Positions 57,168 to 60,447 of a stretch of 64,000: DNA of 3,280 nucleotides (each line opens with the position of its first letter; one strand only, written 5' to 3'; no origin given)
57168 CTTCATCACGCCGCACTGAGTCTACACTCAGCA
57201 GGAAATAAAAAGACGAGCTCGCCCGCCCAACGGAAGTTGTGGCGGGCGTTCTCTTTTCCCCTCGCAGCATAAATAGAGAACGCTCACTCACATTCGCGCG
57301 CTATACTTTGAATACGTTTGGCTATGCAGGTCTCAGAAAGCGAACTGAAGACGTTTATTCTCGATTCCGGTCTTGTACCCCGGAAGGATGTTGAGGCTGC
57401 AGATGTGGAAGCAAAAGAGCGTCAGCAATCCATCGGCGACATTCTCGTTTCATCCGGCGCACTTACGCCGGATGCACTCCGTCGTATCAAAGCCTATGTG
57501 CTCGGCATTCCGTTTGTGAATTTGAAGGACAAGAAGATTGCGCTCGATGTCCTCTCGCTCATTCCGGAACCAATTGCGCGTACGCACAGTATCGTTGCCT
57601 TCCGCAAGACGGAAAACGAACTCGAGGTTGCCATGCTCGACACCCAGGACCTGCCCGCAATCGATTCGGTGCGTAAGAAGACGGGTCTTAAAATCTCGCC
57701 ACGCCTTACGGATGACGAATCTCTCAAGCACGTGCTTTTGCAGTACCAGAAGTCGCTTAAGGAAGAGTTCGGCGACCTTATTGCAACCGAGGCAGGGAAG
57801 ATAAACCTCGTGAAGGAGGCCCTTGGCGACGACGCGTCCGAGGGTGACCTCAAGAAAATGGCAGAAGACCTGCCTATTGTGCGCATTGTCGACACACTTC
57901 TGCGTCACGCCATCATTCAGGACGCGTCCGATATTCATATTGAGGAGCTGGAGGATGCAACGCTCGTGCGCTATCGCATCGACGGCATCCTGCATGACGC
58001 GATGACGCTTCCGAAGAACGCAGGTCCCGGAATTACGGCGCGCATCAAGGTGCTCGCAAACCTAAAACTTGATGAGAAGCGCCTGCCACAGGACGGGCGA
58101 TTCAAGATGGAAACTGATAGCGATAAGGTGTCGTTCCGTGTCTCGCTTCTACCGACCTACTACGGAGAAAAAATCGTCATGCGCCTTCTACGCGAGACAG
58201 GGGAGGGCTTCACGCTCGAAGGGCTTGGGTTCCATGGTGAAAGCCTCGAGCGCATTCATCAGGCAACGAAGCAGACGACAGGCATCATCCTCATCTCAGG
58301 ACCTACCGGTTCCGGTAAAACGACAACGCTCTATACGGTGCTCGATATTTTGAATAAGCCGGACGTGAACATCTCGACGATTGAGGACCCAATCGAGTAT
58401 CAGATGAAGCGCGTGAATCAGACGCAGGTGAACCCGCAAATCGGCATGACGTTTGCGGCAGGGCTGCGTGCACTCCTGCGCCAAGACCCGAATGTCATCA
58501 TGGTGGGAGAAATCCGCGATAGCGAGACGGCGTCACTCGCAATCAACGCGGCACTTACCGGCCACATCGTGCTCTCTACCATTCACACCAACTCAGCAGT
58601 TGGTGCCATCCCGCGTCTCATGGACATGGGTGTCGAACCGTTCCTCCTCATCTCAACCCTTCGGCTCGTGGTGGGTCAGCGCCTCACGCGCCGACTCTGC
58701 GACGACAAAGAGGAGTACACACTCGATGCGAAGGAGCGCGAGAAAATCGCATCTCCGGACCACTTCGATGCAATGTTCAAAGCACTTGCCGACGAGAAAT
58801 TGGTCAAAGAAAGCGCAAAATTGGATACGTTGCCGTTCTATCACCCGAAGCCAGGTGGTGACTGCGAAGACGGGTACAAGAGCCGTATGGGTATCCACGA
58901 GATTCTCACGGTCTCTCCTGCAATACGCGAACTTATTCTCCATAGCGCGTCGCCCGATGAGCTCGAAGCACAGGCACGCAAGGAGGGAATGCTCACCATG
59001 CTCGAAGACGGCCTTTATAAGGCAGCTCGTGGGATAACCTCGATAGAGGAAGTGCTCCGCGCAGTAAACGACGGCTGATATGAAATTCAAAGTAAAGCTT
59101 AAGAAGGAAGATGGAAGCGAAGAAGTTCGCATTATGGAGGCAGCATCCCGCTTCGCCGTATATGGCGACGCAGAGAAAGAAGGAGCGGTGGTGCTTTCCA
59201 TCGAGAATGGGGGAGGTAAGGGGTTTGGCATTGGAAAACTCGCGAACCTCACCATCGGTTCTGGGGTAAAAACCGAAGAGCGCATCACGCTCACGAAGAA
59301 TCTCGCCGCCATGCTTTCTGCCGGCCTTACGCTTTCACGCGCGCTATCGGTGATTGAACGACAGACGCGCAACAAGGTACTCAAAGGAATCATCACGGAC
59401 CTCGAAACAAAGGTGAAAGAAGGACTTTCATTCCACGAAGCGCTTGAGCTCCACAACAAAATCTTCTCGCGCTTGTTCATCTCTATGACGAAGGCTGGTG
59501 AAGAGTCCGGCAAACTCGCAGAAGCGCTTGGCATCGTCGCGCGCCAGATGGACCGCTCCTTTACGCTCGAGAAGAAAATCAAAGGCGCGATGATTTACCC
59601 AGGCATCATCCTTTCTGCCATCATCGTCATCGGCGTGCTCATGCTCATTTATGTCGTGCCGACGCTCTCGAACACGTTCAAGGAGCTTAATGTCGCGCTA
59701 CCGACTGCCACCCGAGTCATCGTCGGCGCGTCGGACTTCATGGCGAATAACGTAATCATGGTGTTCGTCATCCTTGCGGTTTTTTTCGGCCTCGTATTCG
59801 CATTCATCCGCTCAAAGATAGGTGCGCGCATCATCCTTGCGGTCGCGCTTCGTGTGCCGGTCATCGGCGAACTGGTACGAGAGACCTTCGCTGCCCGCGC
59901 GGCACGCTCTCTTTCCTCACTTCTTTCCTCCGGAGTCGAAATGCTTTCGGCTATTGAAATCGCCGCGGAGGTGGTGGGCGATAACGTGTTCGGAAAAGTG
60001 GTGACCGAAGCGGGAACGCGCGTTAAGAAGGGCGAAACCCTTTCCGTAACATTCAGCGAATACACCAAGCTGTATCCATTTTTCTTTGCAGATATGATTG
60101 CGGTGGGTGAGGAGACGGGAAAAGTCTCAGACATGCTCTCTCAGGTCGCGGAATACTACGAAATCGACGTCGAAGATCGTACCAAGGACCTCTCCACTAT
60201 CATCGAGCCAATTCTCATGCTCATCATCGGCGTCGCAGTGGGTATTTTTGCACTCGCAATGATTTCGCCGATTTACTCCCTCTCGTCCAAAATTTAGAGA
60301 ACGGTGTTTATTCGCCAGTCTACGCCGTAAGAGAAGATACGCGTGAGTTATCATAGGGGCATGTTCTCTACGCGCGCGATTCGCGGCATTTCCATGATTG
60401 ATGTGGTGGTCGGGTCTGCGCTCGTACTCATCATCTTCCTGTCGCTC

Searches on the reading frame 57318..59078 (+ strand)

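Call 74: search_protein_families(library=pfam, proteins=[window:57318-59078:+], max_evalue=0.00001)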
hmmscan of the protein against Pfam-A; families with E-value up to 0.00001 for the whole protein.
window:57318-59078:+ (586 aa): 2 families
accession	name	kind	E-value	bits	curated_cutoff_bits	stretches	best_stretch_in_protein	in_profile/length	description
PF00437.27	T2SSE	-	8.9e-123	410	24.9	1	182-581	3-370/370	Type II/IV secretion system protein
PF05157.20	MshEN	-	8e-14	51.8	23.1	1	62-147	1-87/90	MshEN domain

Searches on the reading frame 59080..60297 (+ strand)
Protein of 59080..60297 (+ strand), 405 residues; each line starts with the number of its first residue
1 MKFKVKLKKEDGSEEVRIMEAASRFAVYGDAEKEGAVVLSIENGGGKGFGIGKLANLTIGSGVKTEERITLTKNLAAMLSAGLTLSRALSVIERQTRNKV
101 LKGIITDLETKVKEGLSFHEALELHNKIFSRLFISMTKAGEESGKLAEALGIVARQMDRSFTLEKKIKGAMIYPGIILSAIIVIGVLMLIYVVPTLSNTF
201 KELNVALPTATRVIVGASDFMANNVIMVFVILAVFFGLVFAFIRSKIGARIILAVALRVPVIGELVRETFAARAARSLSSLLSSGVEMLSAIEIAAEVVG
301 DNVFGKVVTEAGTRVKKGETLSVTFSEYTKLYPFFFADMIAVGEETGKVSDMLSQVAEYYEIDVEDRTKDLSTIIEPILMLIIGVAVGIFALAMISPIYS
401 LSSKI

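Call 74: search_protein_families(library=pfam, proteins=[window:59080-60297:+], max_evalue=0.00001)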
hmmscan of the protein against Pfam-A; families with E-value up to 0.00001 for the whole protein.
window:59080-60297:+ (405 aa): 1 family
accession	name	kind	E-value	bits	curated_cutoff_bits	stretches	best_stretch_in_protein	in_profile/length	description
PF00482.28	T2SSF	-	1.3e-55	187.2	25.2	2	275-397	2-125/125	Type II secretion system (T2SS), protein F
